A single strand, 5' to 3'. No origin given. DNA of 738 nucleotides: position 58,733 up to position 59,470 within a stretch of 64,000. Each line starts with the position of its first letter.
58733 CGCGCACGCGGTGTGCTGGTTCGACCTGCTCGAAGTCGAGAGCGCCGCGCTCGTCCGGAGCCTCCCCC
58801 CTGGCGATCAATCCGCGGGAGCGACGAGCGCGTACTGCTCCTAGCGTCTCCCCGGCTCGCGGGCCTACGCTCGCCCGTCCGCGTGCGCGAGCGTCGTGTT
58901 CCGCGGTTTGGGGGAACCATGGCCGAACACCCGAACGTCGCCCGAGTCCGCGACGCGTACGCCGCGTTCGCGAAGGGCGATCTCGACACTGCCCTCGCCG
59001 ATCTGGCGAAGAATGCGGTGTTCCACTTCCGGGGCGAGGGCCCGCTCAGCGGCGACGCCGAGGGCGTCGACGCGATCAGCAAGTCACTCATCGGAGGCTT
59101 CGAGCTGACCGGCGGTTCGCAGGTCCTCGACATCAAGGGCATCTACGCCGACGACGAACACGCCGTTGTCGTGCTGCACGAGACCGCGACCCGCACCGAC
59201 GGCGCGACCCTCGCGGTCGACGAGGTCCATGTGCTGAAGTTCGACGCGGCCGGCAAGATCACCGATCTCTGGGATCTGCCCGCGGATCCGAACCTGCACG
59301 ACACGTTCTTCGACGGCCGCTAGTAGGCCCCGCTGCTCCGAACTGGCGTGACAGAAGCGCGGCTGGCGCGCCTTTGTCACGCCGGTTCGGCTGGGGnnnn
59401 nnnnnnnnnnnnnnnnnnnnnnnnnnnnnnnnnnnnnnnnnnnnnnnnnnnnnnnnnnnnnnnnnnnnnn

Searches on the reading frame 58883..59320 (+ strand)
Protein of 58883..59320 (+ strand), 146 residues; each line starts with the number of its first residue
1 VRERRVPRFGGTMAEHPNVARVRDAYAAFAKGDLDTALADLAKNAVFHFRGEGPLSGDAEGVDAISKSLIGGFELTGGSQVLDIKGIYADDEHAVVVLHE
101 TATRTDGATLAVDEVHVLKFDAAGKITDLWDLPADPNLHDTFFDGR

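Call 67: search_protein_families(library=pfam, proteins=[window:58883-59320:+], max_evalue=0.001)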
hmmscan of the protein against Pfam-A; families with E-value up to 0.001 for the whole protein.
window:58883-59320:+ (146 aa): 1 family
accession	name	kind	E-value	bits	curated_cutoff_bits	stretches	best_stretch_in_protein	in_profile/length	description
PF12680.13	SnoaL_2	-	8.6e-12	46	27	1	22-128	1-101/102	SnoaL-like domain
